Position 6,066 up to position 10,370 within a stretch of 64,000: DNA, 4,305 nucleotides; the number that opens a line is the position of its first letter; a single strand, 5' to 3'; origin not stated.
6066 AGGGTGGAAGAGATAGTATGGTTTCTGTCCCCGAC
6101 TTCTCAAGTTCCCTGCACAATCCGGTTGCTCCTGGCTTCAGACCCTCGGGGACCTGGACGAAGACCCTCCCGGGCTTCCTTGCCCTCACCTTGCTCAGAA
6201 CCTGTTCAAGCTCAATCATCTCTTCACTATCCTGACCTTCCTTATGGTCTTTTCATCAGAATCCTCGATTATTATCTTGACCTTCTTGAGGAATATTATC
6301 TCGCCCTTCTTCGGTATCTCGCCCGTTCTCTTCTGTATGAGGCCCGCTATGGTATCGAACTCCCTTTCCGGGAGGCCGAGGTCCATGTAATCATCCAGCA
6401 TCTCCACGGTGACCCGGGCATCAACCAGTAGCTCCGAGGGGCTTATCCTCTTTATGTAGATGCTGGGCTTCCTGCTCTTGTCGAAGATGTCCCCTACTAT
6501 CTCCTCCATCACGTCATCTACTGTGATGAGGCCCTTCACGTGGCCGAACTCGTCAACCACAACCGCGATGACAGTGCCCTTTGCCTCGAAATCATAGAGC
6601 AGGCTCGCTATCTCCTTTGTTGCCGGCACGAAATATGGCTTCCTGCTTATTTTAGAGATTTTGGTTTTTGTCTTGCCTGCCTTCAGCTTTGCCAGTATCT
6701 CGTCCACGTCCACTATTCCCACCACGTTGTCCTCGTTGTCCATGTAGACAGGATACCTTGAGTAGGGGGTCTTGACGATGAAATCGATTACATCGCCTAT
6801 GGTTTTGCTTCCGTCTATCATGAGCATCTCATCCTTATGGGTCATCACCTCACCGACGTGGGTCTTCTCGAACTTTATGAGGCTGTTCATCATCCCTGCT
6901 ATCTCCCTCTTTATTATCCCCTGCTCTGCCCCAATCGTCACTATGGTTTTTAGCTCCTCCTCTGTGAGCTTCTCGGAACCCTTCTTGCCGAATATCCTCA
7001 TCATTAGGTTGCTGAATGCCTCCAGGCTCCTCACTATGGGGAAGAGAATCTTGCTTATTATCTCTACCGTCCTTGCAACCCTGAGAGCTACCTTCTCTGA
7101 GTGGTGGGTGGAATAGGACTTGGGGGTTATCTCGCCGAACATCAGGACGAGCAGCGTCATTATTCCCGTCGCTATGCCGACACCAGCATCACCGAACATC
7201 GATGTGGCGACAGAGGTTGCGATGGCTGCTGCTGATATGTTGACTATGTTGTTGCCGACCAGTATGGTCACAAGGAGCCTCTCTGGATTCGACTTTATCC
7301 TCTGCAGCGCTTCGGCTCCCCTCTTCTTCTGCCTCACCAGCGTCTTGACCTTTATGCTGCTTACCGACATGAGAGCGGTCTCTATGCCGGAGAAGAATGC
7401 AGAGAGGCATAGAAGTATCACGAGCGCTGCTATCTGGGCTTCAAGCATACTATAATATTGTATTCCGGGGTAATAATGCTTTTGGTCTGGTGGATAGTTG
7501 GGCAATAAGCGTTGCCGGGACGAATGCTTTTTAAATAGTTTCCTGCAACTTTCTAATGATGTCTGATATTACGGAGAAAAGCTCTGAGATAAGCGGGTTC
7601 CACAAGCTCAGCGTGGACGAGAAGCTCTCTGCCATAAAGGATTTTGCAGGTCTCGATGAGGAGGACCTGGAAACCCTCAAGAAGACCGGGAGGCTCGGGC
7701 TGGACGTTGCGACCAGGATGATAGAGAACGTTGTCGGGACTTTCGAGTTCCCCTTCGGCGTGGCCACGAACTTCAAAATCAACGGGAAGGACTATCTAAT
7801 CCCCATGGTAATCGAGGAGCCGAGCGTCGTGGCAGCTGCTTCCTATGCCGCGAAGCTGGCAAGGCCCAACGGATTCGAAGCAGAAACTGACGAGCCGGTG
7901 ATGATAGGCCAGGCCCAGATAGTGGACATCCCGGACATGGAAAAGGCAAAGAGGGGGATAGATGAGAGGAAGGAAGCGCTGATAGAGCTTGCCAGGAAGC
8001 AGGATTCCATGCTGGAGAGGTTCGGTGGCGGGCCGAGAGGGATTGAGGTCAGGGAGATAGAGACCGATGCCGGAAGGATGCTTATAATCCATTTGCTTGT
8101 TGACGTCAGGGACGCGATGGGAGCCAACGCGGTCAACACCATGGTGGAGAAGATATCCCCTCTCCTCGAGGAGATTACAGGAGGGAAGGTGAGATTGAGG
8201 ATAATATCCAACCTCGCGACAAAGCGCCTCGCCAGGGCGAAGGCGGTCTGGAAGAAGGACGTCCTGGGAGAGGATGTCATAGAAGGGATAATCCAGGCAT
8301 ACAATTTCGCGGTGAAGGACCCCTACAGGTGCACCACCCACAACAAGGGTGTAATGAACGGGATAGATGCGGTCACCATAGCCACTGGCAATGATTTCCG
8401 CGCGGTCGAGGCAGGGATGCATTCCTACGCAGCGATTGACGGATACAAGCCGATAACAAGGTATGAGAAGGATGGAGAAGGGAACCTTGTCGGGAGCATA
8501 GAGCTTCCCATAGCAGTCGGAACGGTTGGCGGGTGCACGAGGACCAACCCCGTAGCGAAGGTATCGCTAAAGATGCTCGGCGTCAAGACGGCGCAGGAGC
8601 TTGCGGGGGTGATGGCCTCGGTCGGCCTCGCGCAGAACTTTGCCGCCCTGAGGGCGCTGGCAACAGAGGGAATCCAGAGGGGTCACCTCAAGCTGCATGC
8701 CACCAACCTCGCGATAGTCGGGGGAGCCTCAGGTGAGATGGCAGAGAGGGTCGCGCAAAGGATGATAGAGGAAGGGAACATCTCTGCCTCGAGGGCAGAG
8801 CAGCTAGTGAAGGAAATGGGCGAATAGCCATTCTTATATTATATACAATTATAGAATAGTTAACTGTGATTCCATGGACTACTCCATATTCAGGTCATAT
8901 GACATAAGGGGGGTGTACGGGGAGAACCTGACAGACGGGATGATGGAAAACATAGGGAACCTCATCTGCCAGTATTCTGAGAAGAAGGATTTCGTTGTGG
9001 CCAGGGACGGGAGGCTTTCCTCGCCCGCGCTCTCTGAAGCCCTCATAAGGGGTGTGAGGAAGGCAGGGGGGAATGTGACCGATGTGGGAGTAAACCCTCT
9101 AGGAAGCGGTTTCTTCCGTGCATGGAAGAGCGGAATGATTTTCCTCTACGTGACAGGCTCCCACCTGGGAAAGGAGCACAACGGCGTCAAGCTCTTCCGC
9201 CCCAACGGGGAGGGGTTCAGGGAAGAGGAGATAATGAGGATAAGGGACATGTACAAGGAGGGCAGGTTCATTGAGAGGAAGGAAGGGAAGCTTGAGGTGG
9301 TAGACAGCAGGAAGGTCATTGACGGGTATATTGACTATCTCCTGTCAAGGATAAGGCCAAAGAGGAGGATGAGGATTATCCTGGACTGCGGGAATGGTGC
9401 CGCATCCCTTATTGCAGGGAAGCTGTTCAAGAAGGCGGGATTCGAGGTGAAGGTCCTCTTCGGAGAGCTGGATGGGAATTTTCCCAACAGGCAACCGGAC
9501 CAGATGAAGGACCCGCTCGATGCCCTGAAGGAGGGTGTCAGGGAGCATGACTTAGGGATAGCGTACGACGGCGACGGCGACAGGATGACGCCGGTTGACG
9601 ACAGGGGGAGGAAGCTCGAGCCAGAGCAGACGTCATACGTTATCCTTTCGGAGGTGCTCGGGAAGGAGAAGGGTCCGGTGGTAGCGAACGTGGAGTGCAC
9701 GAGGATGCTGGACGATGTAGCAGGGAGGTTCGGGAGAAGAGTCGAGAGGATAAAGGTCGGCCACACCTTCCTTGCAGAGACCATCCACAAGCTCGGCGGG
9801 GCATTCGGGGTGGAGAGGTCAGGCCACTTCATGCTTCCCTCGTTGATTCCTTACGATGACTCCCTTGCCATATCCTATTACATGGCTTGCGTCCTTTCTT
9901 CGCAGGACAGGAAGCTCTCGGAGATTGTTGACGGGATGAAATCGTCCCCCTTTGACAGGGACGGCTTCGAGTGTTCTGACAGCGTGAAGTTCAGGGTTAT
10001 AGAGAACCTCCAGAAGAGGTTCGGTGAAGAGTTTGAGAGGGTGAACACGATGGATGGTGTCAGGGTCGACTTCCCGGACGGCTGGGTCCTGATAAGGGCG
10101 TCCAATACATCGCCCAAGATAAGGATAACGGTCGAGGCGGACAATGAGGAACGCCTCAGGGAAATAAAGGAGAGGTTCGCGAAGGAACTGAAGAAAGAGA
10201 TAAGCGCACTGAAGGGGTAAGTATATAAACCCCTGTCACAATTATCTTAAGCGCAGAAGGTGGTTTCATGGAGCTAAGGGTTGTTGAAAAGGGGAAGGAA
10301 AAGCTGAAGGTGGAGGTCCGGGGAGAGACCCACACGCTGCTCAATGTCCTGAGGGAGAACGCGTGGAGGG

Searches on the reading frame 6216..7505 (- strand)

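Call 15: search_protein_families(library=pfam, proteins=[window:6216-7505:-], max_evalue=0.00001)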
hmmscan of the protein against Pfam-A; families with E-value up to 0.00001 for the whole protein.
window:6216-7505:- (429 aa): 3 families
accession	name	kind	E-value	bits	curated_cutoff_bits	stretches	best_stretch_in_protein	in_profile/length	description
PF01595.25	CNNM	-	1e-56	191.9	28.4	1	28-201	3-180/181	Cyclin M transmembrane N-terminal domain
PF03471.22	CorC_HlyC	-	7.2e-17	61.6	27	1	353-428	2-79/81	Transporter associated domain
PF00571.33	CBS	-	1.4e-13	51.3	24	1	217-274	1-55/57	CBS domain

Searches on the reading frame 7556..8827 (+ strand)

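Call 15: search_protein_families(library=pfam, proteins=[window:7556-8827:+], max_evalue=0.00001)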
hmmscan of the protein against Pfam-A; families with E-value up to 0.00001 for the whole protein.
window:7556-8827:+ (423 aa): 1 family
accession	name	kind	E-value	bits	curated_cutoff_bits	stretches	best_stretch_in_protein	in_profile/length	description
PF00368.23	HMG-CoA_red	-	1.5e-110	370.1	27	1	20-382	2-368/368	Hydroxymethylglutaryl-coenzyme A reductase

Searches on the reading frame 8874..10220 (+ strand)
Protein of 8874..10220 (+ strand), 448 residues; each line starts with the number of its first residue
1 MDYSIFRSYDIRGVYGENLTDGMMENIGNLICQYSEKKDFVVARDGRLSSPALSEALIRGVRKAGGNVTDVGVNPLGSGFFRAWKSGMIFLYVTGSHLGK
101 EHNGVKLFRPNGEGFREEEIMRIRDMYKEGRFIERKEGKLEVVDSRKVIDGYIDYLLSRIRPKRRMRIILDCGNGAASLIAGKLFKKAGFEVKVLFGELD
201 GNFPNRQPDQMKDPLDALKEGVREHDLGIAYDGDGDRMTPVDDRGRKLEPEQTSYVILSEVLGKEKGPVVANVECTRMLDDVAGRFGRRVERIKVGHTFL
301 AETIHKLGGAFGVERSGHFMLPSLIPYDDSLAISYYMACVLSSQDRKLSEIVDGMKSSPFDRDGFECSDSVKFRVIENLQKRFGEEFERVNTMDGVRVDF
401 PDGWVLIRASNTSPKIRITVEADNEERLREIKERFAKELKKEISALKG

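Call 15: search_protein_families(library=pfam, proteins=[window:8874-10220:+], max_evalue=0.00001)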
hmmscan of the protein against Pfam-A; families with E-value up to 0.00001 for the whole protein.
window:8874-10220:+ (448 aa): 4 families
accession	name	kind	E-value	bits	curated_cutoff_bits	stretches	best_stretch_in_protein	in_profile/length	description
PF02878.22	PGM_PMM_I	-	2.7e-19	69.7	22.5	1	5-132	3-136/138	Phosphoglucomutase/phosphomannomutase, alpha/beta/alpha domain I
PF02879.22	PGM_PMM_II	-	2.2e-17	63.9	29.3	1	151-245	2-103/103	Phosphoglucomutase/phosphomannomutase, alpha/beta/alpha domain II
PF02880.22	PGM_PMM_III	-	2.7e-17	63.4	20.7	1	251-355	3-112/115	Phosphoglucomutase/phosphomannomutase, alpha/beta/alpha domain III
PF00408.26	PGM_PMM_IV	-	1.1e-14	54.6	23.1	1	378-437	8-67/68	Phosphoglucomutase/phosphomannomutase, C-terminal domain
